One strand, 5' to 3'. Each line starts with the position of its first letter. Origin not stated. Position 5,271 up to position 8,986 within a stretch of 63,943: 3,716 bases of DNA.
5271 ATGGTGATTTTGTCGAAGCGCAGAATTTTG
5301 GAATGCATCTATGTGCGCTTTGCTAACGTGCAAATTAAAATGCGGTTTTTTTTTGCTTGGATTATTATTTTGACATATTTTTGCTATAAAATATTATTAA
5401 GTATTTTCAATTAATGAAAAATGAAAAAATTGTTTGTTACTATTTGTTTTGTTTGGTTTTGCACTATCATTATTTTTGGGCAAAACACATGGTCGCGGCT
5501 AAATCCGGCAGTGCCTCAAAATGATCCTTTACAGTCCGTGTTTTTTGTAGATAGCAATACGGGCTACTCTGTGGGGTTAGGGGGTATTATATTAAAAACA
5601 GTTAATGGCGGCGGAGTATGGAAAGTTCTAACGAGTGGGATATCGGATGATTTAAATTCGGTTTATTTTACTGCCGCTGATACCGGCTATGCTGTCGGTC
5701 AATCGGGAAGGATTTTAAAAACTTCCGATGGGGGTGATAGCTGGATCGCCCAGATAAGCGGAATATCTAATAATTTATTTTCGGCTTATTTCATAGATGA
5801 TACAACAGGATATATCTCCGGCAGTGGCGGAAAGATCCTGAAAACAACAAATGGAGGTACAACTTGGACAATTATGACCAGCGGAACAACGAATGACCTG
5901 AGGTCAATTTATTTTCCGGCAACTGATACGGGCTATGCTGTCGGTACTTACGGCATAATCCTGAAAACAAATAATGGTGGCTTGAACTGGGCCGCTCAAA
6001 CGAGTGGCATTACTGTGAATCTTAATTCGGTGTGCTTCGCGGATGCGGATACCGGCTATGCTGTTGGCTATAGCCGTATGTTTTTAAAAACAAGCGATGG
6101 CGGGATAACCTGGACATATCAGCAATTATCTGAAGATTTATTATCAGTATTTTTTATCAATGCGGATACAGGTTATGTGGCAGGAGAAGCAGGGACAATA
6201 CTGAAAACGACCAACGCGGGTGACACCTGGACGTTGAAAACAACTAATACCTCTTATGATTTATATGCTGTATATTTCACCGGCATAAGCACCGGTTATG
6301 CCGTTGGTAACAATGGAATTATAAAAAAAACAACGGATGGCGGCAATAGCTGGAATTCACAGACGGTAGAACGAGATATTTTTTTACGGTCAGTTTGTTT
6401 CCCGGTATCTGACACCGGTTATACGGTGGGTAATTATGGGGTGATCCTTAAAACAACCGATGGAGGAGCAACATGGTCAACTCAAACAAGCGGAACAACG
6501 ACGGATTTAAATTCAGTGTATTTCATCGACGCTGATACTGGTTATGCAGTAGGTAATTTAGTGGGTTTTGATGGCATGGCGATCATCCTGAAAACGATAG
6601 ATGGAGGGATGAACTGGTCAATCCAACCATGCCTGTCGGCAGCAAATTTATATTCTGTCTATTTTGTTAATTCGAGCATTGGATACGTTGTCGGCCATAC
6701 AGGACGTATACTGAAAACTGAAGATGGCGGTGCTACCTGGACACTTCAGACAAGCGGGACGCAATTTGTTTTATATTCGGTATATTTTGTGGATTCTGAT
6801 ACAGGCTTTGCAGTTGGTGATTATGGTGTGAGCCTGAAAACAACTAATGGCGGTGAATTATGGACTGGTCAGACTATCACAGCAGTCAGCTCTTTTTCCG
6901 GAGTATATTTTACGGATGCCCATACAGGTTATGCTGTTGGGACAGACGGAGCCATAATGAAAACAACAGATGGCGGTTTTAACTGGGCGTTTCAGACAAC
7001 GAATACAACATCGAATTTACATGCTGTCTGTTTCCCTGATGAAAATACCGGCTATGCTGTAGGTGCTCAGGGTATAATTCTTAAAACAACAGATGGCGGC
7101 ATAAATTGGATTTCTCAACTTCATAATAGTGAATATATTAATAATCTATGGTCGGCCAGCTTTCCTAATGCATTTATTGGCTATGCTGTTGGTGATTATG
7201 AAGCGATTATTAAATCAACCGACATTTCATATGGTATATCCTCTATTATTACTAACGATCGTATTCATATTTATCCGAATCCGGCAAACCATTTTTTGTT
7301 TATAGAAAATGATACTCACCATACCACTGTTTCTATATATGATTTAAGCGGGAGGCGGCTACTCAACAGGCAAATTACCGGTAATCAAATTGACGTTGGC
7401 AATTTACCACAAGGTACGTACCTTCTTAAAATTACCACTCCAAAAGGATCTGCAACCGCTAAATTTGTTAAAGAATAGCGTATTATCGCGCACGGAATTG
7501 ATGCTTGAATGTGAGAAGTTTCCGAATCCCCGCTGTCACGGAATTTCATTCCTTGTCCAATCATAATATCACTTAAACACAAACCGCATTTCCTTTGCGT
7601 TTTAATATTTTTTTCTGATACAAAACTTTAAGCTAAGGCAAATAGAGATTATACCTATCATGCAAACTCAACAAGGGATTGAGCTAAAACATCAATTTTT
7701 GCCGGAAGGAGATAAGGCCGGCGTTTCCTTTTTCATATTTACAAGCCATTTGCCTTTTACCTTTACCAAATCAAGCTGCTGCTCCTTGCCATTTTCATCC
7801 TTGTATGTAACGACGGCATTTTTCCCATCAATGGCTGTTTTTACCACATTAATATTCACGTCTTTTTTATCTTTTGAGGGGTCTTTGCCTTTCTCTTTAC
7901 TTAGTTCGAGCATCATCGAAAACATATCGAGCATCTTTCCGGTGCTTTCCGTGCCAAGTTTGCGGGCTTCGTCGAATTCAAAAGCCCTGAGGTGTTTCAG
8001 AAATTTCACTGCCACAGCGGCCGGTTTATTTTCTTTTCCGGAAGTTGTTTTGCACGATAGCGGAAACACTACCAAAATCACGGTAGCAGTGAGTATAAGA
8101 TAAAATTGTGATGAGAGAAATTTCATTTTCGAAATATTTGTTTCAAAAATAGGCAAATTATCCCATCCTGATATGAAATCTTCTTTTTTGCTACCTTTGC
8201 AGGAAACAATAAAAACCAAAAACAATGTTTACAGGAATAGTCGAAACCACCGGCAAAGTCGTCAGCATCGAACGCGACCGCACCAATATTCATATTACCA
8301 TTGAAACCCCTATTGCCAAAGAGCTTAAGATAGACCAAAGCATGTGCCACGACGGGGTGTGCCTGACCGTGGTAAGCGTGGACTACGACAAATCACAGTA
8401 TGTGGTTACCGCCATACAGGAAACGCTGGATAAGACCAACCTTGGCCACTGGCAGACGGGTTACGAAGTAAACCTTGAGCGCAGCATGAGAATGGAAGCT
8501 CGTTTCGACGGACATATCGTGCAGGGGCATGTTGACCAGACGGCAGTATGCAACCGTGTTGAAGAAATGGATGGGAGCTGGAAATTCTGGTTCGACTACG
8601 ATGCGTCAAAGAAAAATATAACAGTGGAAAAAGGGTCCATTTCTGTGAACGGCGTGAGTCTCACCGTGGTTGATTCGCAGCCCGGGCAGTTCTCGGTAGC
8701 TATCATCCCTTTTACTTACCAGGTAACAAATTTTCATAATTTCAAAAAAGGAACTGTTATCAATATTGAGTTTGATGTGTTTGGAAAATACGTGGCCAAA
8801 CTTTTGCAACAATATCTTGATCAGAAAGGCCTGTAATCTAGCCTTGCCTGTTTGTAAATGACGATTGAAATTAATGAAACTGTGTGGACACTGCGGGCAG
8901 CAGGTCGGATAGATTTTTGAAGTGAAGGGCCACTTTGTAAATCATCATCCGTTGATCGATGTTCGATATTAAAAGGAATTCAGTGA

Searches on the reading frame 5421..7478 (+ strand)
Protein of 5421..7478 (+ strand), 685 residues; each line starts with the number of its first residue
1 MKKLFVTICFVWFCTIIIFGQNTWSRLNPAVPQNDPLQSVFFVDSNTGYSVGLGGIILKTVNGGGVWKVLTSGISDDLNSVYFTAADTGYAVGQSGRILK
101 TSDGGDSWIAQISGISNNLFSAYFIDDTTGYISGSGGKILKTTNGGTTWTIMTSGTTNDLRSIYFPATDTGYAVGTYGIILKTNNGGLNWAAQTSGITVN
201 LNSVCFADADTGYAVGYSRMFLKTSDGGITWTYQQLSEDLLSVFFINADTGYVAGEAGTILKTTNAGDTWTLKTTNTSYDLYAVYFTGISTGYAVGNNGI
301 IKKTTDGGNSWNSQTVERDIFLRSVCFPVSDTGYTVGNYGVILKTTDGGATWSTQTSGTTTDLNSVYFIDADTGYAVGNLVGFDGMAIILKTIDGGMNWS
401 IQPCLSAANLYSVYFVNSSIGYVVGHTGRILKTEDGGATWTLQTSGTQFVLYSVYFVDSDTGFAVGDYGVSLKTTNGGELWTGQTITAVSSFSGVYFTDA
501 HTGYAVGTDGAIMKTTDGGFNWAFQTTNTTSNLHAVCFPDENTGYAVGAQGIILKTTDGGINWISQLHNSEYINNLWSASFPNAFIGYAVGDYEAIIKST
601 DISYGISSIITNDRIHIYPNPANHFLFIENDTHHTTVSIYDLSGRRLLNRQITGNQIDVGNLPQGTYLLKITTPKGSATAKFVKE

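Call 23: search_protein_families(library=pfam, proteins=[window:5421-7478:+], max_evalue=0.0001)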
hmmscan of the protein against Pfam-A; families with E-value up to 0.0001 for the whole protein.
window:5421-7478:+ (685 aa): 2 families
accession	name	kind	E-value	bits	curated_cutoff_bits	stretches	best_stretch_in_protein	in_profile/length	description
PF14870.12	PSII_BNR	-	1.6e-63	215.2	27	9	190-271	9-95/303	Photosynthesis system II assembly factor YCF48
PF18962.6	Por_Secre_tail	-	1.1e-13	51.7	27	1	617-683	1-74/75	Secretion system C-terminal sorting domain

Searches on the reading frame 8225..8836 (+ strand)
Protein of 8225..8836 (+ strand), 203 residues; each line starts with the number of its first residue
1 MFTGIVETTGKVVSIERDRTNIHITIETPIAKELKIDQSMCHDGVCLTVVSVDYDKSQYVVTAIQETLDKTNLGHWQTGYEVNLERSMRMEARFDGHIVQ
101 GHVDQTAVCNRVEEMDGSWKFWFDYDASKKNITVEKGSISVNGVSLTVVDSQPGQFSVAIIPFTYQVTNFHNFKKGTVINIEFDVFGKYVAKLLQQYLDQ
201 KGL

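Call 23: search_protein_families(library=pfam, proteins=[window:8225-8836:+], max_evalue=0.0001)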
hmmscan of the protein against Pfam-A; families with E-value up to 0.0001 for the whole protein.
window:8225-8836:+ (203 aa): 1 family
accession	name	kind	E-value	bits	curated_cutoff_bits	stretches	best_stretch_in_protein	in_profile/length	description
PF00677.23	Lum_binding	-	2.8e-46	155.9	27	2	100-184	1-86/86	Lumazine binding domain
